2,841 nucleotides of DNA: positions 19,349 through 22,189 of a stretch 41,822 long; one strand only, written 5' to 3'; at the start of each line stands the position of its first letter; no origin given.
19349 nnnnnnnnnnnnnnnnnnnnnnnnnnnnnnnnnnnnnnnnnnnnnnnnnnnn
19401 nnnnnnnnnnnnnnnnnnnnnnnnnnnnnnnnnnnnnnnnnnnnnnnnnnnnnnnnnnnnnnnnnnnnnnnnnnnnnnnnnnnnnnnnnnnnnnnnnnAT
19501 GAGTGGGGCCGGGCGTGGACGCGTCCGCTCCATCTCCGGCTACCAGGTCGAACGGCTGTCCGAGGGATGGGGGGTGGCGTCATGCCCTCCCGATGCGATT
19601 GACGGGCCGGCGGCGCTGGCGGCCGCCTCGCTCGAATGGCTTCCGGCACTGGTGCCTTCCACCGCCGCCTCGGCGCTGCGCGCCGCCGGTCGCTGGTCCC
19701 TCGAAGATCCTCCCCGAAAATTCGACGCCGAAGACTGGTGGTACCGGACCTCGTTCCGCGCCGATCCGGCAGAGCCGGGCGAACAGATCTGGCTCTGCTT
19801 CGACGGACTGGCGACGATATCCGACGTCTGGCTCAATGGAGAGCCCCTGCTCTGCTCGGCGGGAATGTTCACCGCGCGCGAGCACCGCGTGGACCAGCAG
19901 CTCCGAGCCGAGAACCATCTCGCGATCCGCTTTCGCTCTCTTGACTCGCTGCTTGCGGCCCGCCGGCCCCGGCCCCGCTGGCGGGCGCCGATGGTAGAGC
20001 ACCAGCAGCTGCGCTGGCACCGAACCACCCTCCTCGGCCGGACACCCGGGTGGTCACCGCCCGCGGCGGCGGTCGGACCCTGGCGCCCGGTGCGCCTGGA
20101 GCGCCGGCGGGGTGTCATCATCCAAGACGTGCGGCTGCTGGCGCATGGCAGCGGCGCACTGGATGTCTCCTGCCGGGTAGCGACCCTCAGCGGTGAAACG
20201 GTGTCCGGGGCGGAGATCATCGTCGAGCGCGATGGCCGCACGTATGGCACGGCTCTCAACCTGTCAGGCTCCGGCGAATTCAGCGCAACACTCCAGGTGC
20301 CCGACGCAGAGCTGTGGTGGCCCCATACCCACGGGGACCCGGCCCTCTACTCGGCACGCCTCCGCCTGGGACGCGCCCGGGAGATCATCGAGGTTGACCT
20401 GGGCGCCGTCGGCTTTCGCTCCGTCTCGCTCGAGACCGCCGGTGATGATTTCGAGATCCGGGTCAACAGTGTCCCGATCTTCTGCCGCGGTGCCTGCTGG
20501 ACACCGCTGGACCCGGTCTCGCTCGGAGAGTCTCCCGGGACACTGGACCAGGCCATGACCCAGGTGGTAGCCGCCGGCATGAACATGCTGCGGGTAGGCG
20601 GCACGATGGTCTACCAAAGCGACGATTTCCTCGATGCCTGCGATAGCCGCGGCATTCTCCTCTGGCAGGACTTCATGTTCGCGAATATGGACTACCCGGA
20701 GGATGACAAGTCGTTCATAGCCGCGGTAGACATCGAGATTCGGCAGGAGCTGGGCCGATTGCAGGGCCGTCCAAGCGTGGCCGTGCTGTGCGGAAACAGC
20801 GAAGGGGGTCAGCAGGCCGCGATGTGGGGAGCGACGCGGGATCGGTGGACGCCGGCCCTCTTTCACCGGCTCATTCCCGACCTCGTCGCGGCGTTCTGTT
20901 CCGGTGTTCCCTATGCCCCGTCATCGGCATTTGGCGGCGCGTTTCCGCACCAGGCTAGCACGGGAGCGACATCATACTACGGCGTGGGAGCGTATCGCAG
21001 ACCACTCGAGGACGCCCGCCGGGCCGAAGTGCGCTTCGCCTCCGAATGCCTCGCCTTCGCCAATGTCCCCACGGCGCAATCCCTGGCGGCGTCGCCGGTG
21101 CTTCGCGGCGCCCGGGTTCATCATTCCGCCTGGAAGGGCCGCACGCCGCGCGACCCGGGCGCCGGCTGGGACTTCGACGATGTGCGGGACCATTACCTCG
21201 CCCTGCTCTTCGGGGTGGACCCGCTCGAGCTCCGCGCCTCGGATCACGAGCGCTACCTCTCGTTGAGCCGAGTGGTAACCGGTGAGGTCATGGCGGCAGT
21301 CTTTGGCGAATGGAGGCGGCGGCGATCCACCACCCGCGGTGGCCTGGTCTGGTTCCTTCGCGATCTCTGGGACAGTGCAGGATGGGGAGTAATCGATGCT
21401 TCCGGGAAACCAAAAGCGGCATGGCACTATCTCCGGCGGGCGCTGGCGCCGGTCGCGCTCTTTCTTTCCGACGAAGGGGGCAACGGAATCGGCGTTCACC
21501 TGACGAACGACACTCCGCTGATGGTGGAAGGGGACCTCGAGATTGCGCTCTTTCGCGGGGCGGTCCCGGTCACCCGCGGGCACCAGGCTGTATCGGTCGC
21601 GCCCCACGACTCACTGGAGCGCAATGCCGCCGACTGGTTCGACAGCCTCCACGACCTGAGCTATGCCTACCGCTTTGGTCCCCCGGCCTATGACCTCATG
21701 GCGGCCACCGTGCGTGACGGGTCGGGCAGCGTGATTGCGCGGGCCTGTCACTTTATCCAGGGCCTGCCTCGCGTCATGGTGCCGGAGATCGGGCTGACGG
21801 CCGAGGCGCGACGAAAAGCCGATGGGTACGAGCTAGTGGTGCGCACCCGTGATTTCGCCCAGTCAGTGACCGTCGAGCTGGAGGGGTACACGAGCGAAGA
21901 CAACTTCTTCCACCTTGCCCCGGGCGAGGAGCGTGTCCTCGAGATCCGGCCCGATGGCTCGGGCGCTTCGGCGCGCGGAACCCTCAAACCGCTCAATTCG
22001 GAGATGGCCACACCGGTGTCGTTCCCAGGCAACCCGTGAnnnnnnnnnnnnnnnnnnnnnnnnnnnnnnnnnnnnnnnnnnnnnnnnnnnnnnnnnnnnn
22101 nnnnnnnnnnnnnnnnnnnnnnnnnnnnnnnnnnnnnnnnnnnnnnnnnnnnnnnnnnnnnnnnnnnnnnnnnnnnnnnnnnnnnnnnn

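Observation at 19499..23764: Cytoplasmic GH2 glycosidase fused into the carrier-protein operon, with a thioesterase-like hydrolase and an overlapping convergent AAC(3)-like acetyltransferase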

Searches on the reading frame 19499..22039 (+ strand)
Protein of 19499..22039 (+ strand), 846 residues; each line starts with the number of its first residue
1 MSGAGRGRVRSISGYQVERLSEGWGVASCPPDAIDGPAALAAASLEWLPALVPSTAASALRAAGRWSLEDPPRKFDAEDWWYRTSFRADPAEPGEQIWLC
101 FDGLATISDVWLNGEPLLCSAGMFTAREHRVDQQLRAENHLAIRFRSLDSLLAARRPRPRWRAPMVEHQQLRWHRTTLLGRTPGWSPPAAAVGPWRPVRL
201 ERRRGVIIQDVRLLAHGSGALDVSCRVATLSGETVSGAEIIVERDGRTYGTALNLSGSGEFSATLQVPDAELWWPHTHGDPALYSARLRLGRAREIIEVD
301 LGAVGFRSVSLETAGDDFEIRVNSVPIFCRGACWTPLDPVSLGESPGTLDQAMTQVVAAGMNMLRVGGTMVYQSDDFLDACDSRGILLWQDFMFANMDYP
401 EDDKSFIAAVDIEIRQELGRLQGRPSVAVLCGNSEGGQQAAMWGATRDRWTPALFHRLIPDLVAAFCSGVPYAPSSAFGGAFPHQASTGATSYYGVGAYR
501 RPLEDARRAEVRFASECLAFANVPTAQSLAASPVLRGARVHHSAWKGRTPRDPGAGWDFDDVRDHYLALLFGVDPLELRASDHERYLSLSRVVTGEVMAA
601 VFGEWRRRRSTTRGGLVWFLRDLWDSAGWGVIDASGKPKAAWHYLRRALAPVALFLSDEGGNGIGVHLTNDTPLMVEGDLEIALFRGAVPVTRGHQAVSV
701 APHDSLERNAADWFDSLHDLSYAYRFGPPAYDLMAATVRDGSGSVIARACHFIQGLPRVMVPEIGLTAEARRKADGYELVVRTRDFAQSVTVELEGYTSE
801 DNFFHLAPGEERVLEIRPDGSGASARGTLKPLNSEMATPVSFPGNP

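Call 3: search_protein_families(library=pfam, proteins=[window:19499-22039:+], max_evalue=0.01)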
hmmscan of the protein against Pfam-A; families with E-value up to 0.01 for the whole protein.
window:19499-22039:+ (846 aa): 3 families
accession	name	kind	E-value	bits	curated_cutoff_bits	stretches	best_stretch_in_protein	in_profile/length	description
PF22666.2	Glyco_hydro_2_N2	-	2.5e-22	80.2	27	1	44-196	8-167/167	Glycosyl hydrolase 2 galactose-binding domain-like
PF17753.7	Ig_mannosidase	-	3.3e-08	33.6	22.6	1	763-821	3-65/81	Ig-fold domain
PF00703.27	Glyco_hydro_2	-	2e-05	25.7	23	1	230-307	26-109/109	Glycosyl hydrolases family 2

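Call 4: search_protein_families(library=ncbifam, proteins=[window:19499-22039:+], max_evalue=0.01)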
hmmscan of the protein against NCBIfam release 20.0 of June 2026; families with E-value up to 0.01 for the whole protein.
window:19499-22039:+ (846 aa): 7 families
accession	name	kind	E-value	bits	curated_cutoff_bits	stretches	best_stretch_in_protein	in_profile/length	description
NF041462.1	GalA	equivalog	2.3e-09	36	900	1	81-143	85-149/763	beta-galactosidase GalA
NF052611.1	beta_gal_Bga2A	equivalog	1.6e-06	26.4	999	1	82-144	117-180/1007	beta-galactosidase, LacZ type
NF049891.1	Bet1-4galacdseBT4156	equivalog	2.6e-06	25.6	1700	1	194-437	171-409/946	exo-beta-1,4-galactosidase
NF041463.1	GalB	equivalog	3.8e-06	25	900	0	81-116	137-172/869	beta-galactosidase GalB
NF007538.0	PRK10150.1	equivalog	1.1e-05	24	544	1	79-331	66-299/607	beta-glucuronidase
NF007666.0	PRK10340.1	equivalog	0.0016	16.3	1284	0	82-144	113-176/1030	beta-galactosidase subunit alpha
NF049877.1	GlucurArabfur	equivalog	0.0024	15.5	1800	0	266-406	605-744/1400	beta-d-glucuronidase/beta-L-arabinofuranosidase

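Call 19: search_solved_structures(query=window:19499-22039:+, max_evalue=0.001, show_alignments=2)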
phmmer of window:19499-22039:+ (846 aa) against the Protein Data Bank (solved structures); distinct sequences matched with E-value up to 0.001: 24.
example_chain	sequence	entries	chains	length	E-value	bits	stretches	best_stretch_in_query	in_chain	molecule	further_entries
5n6u_A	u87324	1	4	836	2.4e-60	207.6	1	76-698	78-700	Beta-mannosidase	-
2je8_A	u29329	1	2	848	1.7e-53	184.9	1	45-814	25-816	BETA-MANNOSIDASE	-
2vjx_A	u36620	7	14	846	1.7e-53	184.9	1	45-814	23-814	BETA-MANNOSIDASE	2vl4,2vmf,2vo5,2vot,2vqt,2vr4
7op6_A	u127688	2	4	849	1.7e-53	184.9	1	45-814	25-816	Beta-mannosidase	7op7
2wbk_A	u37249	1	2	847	3.8e-53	183.8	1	45-814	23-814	BETA-MANNOSIDASE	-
2vqu_A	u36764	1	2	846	1.4e-51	178.5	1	45-814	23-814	BETA-MANNOSIDASE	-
6bye_A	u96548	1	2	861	4e-45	157.2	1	20-827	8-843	Beta-mannosidase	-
6byc_A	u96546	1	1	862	4.1e-45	157.2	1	20-827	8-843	Beta-mannosidase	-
6byg_A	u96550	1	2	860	1.8e-44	155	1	20-823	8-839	Beta-mannosidase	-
6byi_A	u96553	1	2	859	1.9e-44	155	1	21-827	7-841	Beta-mannosidase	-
9nfe_A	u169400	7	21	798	1.9e-40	141.7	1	72-691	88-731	Glycoside hydrolase family 2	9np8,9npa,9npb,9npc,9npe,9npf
9np9_A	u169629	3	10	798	2.5e-40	141.3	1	72-691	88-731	Glycoside hydrolase family 2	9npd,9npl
9npn_A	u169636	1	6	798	1e-39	139.3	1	72-691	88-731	Glycoside hydrolase family 2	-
6ddt_A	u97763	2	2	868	5.9e-39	136.8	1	44-437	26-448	Beta-mannosidase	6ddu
4cvu_A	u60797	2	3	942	1e-16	63.2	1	262-436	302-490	BETA-MANNOSIDASE | BETA-MANNOSIDASE GH2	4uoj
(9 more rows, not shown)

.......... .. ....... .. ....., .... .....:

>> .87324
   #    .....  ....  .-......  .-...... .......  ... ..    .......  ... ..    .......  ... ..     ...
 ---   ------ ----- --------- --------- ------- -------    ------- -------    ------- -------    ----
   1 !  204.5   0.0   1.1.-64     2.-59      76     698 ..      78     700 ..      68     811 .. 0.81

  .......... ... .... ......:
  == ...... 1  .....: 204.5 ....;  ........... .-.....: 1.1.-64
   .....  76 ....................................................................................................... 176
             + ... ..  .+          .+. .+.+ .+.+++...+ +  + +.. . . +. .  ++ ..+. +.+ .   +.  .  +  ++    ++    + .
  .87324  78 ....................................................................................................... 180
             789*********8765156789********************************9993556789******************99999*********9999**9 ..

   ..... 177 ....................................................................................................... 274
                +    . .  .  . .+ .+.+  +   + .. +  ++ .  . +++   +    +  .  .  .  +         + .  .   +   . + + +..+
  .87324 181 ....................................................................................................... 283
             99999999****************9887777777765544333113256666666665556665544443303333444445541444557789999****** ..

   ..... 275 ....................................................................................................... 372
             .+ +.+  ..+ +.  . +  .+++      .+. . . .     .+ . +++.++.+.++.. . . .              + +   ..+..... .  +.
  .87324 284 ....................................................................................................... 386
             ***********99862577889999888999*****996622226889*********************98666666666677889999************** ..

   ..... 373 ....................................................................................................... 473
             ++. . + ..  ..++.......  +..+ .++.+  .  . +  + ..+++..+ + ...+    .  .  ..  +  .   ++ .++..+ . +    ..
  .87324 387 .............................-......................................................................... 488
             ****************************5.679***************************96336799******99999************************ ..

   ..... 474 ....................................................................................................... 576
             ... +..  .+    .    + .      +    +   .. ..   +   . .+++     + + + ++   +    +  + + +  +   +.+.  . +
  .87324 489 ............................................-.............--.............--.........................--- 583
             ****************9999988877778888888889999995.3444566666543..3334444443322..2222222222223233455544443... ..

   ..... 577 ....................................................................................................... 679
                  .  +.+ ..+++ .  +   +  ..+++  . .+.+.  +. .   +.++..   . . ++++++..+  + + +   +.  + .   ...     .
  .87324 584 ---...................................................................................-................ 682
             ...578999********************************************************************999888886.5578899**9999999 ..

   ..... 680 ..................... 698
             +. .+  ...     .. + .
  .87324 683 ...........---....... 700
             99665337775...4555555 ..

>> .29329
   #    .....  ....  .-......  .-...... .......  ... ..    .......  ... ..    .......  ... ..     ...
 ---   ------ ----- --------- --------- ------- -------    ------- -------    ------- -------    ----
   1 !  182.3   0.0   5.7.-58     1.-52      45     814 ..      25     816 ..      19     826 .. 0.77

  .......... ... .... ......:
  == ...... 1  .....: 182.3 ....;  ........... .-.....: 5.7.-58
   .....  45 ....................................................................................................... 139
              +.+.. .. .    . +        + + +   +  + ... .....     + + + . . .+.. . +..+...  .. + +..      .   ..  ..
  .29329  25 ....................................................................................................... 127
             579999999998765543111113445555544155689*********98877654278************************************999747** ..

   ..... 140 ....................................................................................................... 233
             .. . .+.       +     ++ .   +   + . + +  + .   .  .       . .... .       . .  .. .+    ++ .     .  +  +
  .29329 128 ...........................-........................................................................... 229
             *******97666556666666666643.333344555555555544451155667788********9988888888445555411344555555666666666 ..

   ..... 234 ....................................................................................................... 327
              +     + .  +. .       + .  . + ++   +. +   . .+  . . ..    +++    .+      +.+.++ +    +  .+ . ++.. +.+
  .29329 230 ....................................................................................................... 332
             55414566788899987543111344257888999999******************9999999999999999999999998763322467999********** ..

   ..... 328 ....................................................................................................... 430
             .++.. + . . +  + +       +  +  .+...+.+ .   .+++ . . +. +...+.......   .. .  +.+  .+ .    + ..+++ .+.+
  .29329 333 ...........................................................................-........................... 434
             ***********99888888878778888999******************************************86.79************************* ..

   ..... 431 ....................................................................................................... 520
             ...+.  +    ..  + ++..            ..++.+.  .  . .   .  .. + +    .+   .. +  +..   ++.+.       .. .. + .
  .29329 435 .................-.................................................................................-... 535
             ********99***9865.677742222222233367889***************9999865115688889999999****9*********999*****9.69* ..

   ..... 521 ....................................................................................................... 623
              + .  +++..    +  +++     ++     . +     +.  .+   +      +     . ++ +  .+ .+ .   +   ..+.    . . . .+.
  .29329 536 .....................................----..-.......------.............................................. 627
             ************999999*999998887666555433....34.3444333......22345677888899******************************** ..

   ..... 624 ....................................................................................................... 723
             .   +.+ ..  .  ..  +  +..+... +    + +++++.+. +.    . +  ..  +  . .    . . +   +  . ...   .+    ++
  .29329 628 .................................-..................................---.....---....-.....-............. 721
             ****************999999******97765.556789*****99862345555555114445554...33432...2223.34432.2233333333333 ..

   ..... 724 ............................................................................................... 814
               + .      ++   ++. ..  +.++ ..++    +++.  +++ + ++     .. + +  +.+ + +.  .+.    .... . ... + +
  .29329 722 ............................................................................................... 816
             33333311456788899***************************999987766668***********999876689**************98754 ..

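Call 53: find_homologous_proteins(query=window:19499-22039:+, max_evalue=1e-20)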
Query window:19499-22039:+ (846 aa): 5125 proteins with E <= 1e-20 among 8000 candidates; the best 120 are listed.
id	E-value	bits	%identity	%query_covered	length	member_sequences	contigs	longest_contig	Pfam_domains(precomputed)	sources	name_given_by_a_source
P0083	0.0e+0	1953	100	100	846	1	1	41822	PF17753.8,PF00703.28,PF22666.3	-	-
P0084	0.0e+0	1423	72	99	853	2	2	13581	PF22666.3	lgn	-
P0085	0.0e+0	1382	71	98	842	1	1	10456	PF22666.3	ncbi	ncbi:MAG: glycoside hydrolase family 2 protein [Gemmatimonadota bacterium]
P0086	0.0e+0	1290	66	100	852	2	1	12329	PF17753.8,PF22666.3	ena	-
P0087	0.0e+0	1240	64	100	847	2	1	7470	PF22666.3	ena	-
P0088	0.0e+0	1229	64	99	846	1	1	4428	PF22666.3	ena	-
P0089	0.0e+0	1223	64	98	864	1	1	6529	PF22666.3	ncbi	ncbi:MAG: glycoside hydrolase family 2 protein [Gemmatimonadaceae bacterium]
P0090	0.0e+0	1216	65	98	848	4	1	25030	PF22666.3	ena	-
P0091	0.0e+0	1210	65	98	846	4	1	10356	PF17786.8,PF17753.8,PF22666.3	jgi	-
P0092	0.0e+0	1202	64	98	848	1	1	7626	PF17786.8,PF22666.3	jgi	jgi:beta-mannosidase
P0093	0.0e+0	1199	64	99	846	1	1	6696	PF17786.8,PF17753.8,PF22666.3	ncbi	-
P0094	0.0e+0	1196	63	99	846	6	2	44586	PF17753.8,PF22666.3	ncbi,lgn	-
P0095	0.0e+0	1191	63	99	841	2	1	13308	PF17753.8,PF22666.3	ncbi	-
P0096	0.0e+0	1189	63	98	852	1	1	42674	PF22666.3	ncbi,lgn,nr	ncbi:MAG TPA: hypothetical protein VHE78_03835 [Gemmatimonadaceae bacterium]|nr:hypothetical protein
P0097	0.0e+0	1187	63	99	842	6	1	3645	PF22666.3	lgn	-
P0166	0.0e+0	1049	66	83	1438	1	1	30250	PF00561.27,PF12146.16,PF22666.3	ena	-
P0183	0.0e+0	1041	57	98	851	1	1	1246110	PF17753.8,PF00703.28,PF22666.3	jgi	jgi:beta-mannosidase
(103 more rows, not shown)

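Call 54: find_encoding_contigs(protein=P0166, flank=10000, max_places=1)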
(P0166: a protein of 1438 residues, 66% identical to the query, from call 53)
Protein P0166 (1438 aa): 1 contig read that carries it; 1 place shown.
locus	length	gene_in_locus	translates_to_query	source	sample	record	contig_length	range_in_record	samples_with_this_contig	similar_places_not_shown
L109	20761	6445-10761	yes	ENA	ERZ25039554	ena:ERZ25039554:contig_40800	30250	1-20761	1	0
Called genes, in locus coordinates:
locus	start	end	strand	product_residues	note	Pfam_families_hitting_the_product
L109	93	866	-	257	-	PF13489:Methyltransf_23, PF13847:Methyltransf_31, PF08241:Methyltransf_11, PF08242:Methyltransf_12, PF13649:Methyltransf_25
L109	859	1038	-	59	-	-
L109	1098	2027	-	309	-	PF01757:Acyl_transf_3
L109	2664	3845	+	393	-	PF02771:Acyl-CoA_dh_N, PF00441:Acyl-CoA_dh_1, PF08028:Acyl-CoA_dh_2 (weak)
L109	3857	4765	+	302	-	-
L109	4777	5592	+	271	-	PF08893:DUF1839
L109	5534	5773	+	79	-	PF08893:DUF1839 (weak)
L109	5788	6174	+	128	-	PF01648:ACPS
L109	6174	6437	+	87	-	PF00550:PP-binding (weak)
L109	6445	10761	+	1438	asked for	PF22666:Glyco_hydro_2_N2, PF00561:Abhydrolase_1 (faint), PF12146:Hydrolase_4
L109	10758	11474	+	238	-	PF12146:Hydrolase_4 (faint), PF00561:Abhydrolase_1 (faint), PF02230:Abhydrolase_2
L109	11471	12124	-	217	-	-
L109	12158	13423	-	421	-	PF02786:CPSase_L_D2 (faint)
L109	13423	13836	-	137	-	-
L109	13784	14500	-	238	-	PF01209:Ubie_methyltran, PF13489:Methyltransf_23, PF05175:MTS (weak), PF13847:Methyltransf_31, PF08241:Methyltransf_11, PF08242:Methyltransf_12, PF13649:Methyltransf_25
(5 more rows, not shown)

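Call 55: find_encoding_contigs(protein=P0183, flank=10000, max_places=1)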
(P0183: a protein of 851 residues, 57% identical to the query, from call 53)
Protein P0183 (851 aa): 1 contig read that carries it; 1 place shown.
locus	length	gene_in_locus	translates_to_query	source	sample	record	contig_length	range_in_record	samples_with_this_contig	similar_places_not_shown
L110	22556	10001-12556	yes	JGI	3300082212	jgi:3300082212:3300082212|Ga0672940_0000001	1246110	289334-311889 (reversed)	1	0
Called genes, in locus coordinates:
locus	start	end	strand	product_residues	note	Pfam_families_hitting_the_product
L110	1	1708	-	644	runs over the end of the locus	PF13231:PMT_2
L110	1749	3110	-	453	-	PF13727:CoA_binding_3, PF02397:Bac_transf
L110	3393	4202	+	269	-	PF13489:Methyltransf_23, PF13649:Methyltransf_25, PF13847:Methyltransf_31, PF08241:Methyltransf_11, PF08242:Methyltransf_12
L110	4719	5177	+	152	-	PF00041:fn3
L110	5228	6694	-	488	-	PF00072:Response_reg, PF01078:Mg_chelatase (faint), PF00158:Sigma54_activat, PF14532:Sigma54_activ_2, PF07728:AAA_5, PF25601:AAA_lid_14, PF02954:HTH_8 (weak)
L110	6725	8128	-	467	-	PF02397:Bac_transf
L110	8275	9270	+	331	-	PF01613:Flavin_Reduct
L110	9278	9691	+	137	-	PF13673:Acetyltransf_10, PF00583:Acetyltransf_1, PF13508:Acetyltransf_7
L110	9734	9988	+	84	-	PF00550:PP-binding (weak)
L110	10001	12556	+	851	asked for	PF22666:Glyco_hydro_2_N2, PF17753:Ig_mannosidase (faint), PF00703:Glyco_hydro_2 (faint)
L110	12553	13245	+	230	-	PF02230:Abhydrolase_2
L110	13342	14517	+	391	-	PF02771:Acyl-CoA_dh_N, PF00441:Acyl-CoA_dh_1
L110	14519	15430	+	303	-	-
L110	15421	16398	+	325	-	PF08893:DUF1839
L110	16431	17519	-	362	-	PF00535:Glycos_transf_2, PF10111:Glyco_tranf_2_2, PF13641:Glyco_tranf_2_3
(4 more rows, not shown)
